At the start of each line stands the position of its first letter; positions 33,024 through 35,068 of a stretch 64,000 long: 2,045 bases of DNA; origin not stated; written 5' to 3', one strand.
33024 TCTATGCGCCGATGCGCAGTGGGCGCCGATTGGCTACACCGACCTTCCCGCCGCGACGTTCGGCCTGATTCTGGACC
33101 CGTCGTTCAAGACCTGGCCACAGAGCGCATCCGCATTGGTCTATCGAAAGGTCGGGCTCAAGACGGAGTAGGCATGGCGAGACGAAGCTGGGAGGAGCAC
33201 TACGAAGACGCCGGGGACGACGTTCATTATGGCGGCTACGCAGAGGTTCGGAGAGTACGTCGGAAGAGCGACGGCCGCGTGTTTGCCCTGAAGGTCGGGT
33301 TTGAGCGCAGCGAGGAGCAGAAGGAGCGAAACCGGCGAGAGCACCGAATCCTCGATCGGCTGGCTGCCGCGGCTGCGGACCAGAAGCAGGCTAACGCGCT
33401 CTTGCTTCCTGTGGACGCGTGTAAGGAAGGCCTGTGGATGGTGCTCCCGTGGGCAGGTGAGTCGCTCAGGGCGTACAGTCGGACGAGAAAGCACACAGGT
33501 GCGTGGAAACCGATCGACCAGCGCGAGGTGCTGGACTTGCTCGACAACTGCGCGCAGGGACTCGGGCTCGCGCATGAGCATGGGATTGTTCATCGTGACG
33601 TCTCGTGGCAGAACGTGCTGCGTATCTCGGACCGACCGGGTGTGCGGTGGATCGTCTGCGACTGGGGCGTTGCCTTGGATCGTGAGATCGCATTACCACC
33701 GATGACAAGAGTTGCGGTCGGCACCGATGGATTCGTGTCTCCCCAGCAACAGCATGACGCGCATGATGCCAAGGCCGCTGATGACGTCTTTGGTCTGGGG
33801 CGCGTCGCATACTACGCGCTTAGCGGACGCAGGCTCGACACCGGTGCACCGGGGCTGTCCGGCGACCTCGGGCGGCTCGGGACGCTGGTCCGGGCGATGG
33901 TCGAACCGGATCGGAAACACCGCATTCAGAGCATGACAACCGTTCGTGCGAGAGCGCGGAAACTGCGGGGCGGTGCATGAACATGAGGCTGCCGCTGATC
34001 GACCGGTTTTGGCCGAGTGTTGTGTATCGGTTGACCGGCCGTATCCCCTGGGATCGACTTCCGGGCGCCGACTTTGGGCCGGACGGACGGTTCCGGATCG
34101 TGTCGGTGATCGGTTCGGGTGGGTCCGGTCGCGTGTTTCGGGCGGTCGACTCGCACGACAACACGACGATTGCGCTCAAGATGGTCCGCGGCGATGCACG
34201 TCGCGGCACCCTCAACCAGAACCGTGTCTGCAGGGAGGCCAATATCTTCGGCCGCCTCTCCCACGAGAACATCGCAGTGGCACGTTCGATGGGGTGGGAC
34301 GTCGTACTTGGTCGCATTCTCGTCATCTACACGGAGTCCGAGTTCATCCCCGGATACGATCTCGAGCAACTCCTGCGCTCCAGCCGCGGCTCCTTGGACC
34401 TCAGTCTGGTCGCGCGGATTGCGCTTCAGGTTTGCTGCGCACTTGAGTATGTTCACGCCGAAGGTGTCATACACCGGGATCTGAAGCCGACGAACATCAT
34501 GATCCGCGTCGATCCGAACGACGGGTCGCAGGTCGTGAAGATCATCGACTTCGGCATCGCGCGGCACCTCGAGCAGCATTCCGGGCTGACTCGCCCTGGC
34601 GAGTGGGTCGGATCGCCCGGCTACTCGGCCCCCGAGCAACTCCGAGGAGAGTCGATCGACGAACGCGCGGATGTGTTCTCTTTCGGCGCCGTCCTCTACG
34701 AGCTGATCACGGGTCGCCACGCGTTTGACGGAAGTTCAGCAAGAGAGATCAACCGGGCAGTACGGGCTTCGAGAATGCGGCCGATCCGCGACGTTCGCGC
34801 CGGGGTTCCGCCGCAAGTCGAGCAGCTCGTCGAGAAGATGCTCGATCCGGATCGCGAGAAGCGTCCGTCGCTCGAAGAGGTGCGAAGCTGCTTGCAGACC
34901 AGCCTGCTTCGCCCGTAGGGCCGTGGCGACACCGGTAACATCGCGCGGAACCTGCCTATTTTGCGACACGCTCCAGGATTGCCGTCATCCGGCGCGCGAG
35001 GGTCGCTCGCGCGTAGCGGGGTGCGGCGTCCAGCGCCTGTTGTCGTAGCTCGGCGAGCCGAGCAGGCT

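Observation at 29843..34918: Compact lower-GC four-gene module (4-TM protein, 935-aa TIR-like/GAF/HAD-like protein, atypical kinase, canonical Hanks kinase): best candidate for an undescribed system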

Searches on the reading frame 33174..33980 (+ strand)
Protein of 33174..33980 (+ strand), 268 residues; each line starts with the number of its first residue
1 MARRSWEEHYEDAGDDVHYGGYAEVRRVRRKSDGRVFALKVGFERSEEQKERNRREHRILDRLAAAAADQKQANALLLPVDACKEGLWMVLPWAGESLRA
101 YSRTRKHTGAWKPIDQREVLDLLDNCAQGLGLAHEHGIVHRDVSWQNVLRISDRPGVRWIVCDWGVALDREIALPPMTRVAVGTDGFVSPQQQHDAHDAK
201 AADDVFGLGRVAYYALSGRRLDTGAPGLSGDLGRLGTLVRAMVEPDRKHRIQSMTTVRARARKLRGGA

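Call 7: search_protein_families(library=pfam, proteins=[window:33174-33980:+], max_evalue=0.1)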
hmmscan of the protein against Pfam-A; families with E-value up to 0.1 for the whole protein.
window:33174-33980:+ (268 aa): 3 families
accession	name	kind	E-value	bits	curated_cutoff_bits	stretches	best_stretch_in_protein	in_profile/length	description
PF00069.31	Pkinase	-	1.2e-15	58.1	31.7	1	20-220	10-195/263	Protein kinase domain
PF07714.23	PK_Tyr_Ser-Thr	-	0.0002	21.2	23.1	1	22-167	12-149/258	Protein tyrosine and serine/threonine kinase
PF17667.7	Pkinase_fungal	-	0.00075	18.8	24.1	1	115-189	284-361/387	Fungal protein kinase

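Call 8: search_protein_families(library=padloc, proteins=[window:33174-33980:+], max_evalue=0.1)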
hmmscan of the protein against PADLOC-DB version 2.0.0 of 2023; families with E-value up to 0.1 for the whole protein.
window:33174-33980:+ (268 aa): 33 families (the best 25 are shown)
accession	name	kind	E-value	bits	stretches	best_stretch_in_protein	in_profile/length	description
PDLC04042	PD-T4-6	-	2.4e-21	74.7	1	14-221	14-211/292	-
PDLC03920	MkoA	-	3.8e-20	69.8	1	18-263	16-276/1112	-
PDLC04053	PD-T4-6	-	2.4e-18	64.7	1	18-220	18-209/311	-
PDLC04047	PD-T4-6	-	2e-17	61.3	1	18-219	19-209/327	-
PDLC04138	mad6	-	2.2e-17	61.2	1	20-220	62-254/659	mads_6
PDLC04043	PD-T4-6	-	6.6e-15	53.1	1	19-219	25-214/452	-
PDLC04041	PD-T4-6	-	9.8e-14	49.4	1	113-219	125-231/443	-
PDLC04050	PD-T4-6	-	1.9e-13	48.2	1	117-220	163-264/480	-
PDLC04039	PD-T4-6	-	3.9e-13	47.2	1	113-220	110-213/458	-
PDLC01088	C3a189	-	1.3e-12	45.1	1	37-220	25-206/840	kinase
PDLC04048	PD-T4-6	-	1.3e-11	42.5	1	60-220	58-210/354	-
PDLC04061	PD-T4-6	-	2.9e-11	41.6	1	114-220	117-221/510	-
PDLC04054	PD-T4-6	-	3.8e-11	41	1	112-226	106-217/347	-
PDLC04052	PD-T4-6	-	8e-11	39.8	1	87-219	88-213/496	-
PDLC04064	PD-T4-6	-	2.4e-10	37.9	1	20-221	31-219/369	-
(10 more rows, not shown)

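Call 14: search_protein_families(library=ncbifam, proteins=[window:33174-33980:+], max_evalue=0.01)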
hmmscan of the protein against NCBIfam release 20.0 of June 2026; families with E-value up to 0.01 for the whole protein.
window:33174-33980:+ (268 aa): 9 families
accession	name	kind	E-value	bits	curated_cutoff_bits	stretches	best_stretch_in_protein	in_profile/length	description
NF047741.1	antiphage_MADS6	equivalog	1.9e-13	49.9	460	1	90-255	276-439/612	methylation-associated defense system protein kinase MAD6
NF033483.0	PknB_PASTA_kin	equivalog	2e-13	50.2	450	1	19-219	17-205/563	Stk1 family PASTA domain-containing Ser/Thr kinase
NF053615.1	SerThrKinAfsKStmc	equivalog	6.1e-13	48.3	1300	1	118-220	113-211/809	protein serine/threonine kinase AfsK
NF038150.1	lanthi_synth_IV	equivalog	5.1e-12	44.9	650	1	47-220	233-394/851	class IV lanthionine synthetase LanL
NF033442.0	BREX_PglW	equivalog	1.7e-08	32.6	990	1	114-252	309-458/1391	BREX system serine/threonine kinase PglW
NF052427.1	StpK7MSMEG_1200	equivalog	2.2e-07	29.7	900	1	111-220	102-207/601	serine/threonine protein kinase StpK7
NF038151.1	lanthi_synth_III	equivalog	5.2e-07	28.4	575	1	117-216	336-423/833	class III lanthionine synthetase LanKC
TIGR03903.1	TOMM_kin_cyc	equivalog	0.00071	17.5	705.75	1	120-225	82-192/1267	TOMM system kinase/cyclase fusion protein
NF043056.1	T4SS_LegK1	equivalog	0.003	16.2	550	1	135-213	207-281/516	Dot/Icm T4SS effector kinase LegK1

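Call 21: find_homologous_proteins(query=window:33174-33980:+)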
Query window:33174-33980:+ (268 aa): 8 proteins with E <= 0.001 among 4630 candidates.
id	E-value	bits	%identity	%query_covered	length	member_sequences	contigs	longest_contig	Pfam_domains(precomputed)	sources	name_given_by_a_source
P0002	3.8e-177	605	100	100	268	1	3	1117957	PF00069.32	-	-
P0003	2.8e-9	55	34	71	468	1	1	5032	PF07714.24,PF00069.32,PF01163.29,PF01636.30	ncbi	ncbi:MAG: serine/threonine-protein kinase [Acidimicrobiia bacterium]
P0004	3.2e-7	48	36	41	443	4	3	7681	PF07714.24,PF00069.32,PF03109.23,PF01636.30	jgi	jgi:eukaryotic-like serine/threonine-protein kinase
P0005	5.5e-7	47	34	32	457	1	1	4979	PF07714.24,PF00069.32,PF17667.8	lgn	-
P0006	9.1e-7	47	34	32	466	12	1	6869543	PF07714.24,PF00069.32,PF17667.8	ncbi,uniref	ncbi:protein kinase domain-containing protein [Micromonospora sp. WMMD708]|uniref:protein kinase dom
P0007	2.5e-5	42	32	76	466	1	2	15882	PF07714.24,PF00069.32,PF01636.30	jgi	jgi:serine/threonine-protein kinase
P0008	2.6e-5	42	32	76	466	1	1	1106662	PF07714.24,PF00069.32,PF01636.30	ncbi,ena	-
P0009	7.1e-5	40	38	41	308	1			PF07714.24,PF00069.32,PF14531.13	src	-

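Call 22: find_encoding_contigs(protein=P0002, flank=10000)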
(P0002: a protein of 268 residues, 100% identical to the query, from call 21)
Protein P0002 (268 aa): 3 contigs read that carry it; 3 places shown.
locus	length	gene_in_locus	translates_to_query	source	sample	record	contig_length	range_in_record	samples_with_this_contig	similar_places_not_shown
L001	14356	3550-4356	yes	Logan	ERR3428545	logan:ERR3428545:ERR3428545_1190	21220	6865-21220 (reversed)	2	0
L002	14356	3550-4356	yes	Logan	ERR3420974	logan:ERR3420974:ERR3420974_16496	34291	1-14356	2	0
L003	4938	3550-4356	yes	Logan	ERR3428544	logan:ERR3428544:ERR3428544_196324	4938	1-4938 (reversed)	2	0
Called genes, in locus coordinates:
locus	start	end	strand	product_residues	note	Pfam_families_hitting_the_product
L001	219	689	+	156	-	-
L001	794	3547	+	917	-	PF01590:GAF (weak), PF13185:GAF_2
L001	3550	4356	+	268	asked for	PF00069:Pkinase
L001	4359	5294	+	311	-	PF00069:Pkinase, PF07714:PK_Tyr_Ser-Thr, PF03109:ABC1 (weak)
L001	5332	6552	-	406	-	PF13439:Glyco_transf_4, PF13579:Glyco_trans_4_4, PF00534:Glycos_transf_1, PF13692:Glyco_trans_1_4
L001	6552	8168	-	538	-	PF16889:Hepar_II_III_N, PF07940:Hepar_II_III_C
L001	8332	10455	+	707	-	PF08240:ADH_N (weak), PF01488:Shikimate_DH (faint), PF02254:TrkA_N (weak), PF16912:Glu_dehyd_C (faint), PF00107:ADH_zinc_N, PF13602:ADH_zinc_N_2 (faint), PF01408:GFO_IDH_MocA, PF22725:GFO_IDH_MocA_C3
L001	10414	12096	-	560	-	PF00733:Asn_synthase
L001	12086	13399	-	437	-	PF04932:Wzy_C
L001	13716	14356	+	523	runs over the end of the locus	PF03023:MurJ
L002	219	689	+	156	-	-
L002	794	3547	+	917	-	PF01590:GAF (weak), PF13185:GAF_2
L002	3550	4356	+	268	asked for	PF00069:Pkinase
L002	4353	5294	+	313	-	PF00069:Pkinase, PF07714:PK_Tyr_Ser-Thr, PF03109:ABC1 (weak)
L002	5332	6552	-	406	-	PF13439:Glyco_transf_4, PF13579:Glyco_trans_4_4, PF00534:Glycos_transf_1, PF13692:Glyco_trans_1_4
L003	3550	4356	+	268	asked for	PF00069:Pkinase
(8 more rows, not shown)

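Call 98: search_solved_structures(query=window:33174-33980:+, max_evalue=0.00001)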
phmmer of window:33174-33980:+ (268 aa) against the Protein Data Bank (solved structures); distinct sequences matched with E-value up to 0.00001: 27.
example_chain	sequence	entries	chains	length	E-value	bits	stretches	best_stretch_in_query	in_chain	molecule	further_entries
4ow8_A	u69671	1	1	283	2.4e-14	56.5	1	114-228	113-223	Serine/threonine-protein kinase PknA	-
9tmq_A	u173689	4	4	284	2.4e-14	56.5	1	114-228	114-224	Serine/threonine-protein kinase PknA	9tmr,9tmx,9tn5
6b2q_A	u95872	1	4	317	3.1e-14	56.2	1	114-228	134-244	Serine/threonine-protein kinase PknA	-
4x3f_A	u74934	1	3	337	3.4e-14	56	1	114-228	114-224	Serine/threonine-protein kinase PknA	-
3f69_A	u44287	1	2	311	1e-10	44.6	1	103-225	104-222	Serine/threonine-protein kinase pknB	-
3ori_A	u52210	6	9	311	1.7e-10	43.9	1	103-225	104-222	Serine/threonine protein kinase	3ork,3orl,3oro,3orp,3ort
3f61_A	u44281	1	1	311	2.2e-10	43.5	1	103-224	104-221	Serine/threonine-protein kinase pknB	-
6i2p_A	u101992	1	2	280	2.7e-10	43.2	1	107-225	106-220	Serine/threonine-protein kinase PknB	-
6b2p_A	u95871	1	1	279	5.8e-10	42.2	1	112-225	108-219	Serine/threonine-protein kinase PknB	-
5u94_A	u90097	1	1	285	6e-10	42.1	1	112-225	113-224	Serine/threonine-protein kinase PknB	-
1o6y_A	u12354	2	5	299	6.9e-10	41.9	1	112-225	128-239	SERINE/THREONINE-PROTEIN KINASE PKNB | Probable serine/threonine-protein kinase pknB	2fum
3orm_A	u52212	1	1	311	7.4e-10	41.8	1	112-225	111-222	Serine/threonine protein kinase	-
1mru_A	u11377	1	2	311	7.7e-10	41.7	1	112-225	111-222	Probable serine/threonine-protein kinase pknB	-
9eed_A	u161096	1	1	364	4.1e-09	39.4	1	126-225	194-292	Kinase domain protein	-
9ruk_A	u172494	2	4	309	3.6e-07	33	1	110-220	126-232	Serine/threonine-protein kinase StkP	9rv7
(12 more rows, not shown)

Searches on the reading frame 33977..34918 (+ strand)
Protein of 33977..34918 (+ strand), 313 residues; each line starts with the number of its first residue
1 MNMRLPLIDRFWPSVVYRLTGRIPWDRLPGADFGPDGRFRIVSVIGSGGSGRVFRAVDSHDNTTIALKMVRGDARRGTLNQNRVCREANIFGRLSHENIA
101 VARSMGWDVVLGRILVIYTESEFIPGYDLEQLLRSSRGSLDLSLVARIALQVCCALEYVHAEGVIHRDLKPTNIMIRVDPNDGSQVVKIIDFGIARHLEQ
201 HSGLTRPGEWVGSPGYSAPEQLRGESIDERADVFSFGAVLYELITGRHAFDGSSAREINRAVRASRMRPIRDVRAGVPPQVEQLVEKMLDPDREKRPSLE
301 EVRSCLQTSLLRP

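Call 7: search_protein_families(library=pfam, proteins=[window:33977-34918:+], max_evalue=0.1)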
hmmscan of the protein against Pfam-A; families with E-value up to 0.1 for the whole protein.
window:33977-34918:+ (313 aa): 8 families
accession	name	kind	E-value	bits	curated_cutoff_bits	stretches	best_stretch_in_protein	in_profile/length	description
PF00069.31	Pkinase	-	4.8e-51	174.1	31.7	1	40-302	2-257/263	Protein kinase domain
PF07714.23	PK_Tyr_Ser-Thr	-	9.7e-39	133.6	23.1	1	41-306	3-258/258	Protein tyrosine and serine/threonine kinase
PF03109.22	ABC1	-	2.5e-06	27.3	22.9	1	121-201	147-220/244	ABC1 atypical kinase-like domain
PF01636.29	APH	-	0.00017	21.9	23.2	1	160-196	166-198/239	Phosphotransferase enzyme family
PF17667.7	Pkinase_fungal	-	0.00046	19.5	24.1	1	160-236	304-379/387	Fungal protein kinase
PF06293.20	Kdo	-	0.00047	20.1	21.3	1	73-196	47-170/207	Lipopolysaccharide kinase (Kdo/WaaP) family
PF14531.12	Kinase-like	-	0.045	13.5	25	0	145-296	147-289/289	Kinase-like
PF19974.5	TCAD9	-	0.059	13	40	0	159-193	294-322/429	Ternary complex associated domain 9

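Call 8: search_protein_families(library=padloc, proteins=[window:33977-34918:+], max_evalue=0.1)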
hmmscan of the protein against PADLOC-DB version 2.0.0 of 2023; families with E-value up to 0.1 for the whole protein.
window:33977-34918:+ (313 aa): 36 families (the best 25 are shown)
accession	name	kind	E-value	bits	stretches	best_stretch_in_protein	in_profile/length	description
PDLC04042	PD-T4-6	-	3.1e-68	228.5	1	37-307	9-270/292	-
PDLC04138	mad6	-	1.4e-65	220.5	1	36-310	50-314/659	mads_6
PDLC04053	PD-T4-6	-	1.2e-64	216.7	1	36-308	8-270/311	-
PDLC04061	PD-T4-6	-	1.8e-60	203.9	1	36-309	15-283/510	-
PDLC04047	PD-T4-6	-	5.3e-55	184.8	1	37-310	10-273/327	-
PDLC04060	PD-T4-6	-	5.2e-54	181.9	1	37-296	8-255/486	-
PDLC04054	PD-T4-6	-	4.4e-53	178.9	1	36-297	10-260/347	-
PDLC04043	PD-T4-6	-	4.1e-50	169.2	1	36-296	14-263/452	-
PDLC04057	PD-T4-6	-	7.1e-48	161.7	1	37-310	8-271/443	-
PDLC04039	PD-T4-6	-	3.5e-47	159.5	1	37-296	14-261/458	-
PDLC04041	PD-T4-6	-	6.5e-47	158.8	1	36-296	27-279/443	-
PDLC01088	C3a189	-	5.3e-46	155.5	1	44-305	4-257/840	kinase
PDLC04052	PD-T4-6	-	4.3e-45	152.8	1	37-296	9-262/496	-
PDLC04048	PD-T4-6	-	1.1e-41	141.4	1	37-309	10-272/354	-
PDLC04064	PD-T4-6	-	1.6e-41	140.5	1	37-296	20-266/369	-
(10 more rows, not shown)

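Call 14: search_protein_families(library=ncbifam, proteins=[window:33977-34918:+], max_evalue=0.01)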
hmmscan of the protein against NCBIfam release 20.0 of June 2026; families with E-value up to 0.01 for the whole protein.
window:33977-34918:+ (313 aa): 19 families
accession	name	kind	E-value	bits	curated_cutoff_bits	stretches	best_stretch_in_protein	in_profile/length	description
NF033483.0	PknB_PASTA_kin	equivalog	1.1e-60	206.3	450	1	36-307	6-266/563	Stk1 family PASTA domain-containing Ser/Thr kinase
NF047741.1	antiphage_MADS6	equivalog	2.6e-42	145.2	460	2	142-310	298-461/612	methylation-associated defense system protein kinase MAD6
NF052427.1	StpK7MSMEG_1200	equivalog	3.8e-37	128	900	1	35-255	5-214/601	serine/threonine protein kinase StpK7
TIGR03903.1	TOMM_kin_cyc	equivalog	1.4e-36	125.8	705.75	1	63-258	4-197/1267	TOMM system kinase/cyclase fusion protein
NF009651.0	PRK13184.1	equivalog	4.8e-35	120.8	839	1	38-308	3-289/932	serine/threonine-protein kinase PknD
NF038150.1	lanthi_synth_IV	equivalog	3.4e-30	105.1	650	1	36-308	188-455/851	class IV lanthionine synthetase LanL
NF033442.0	BREX_PglW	equivalog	1.3e-25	89.4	990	2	36-198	511-663/1391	BREX system serine/threonine kinase PglW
NF053615.1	SerThrKinAfsKStmc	equivalog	3.9e-23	82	1300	1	37-308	13-266/809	protein serine/threonine kinase AfsK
NF043056.1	T4SS_LegK1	equivalog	1.1e-14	53.9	550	1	124-304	161-352/516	Dot/Icm T4SS effector kinase LegK1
NF038151.1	lanthi_synth_III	equivalog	1.4e-14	53.5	575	1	38-251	221-430/833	class III lanthionine synthetase LanKC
NF041408.1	XopAU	subfamily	3.1e-06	27.1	450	1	142-301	327-473/498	XopAU family type III secretion system effector serine/threonine kinase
TIGR03724.2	arch_bud32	equivalog_domain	4.5e-06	26.3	125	1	78-200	34-136/193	KEOPS complex kinase/ATPase Bud32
NF058632.1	SerThrKinPrkT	equivalog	5.1e-06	25.7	280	1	38-193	22-163/322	serine/threonine protein kinase PrkT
NF011463.0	PRK14879.1-4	equivalog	1.7e-05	24.3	188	1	78-197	59-162/237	Kae1-associated kinase Bud32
TIGR01982.1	UbiB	equivalog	9.2e-05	21.2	487.55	1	106-201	225-309/436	2-polyprenylphenol 6-hydroxylase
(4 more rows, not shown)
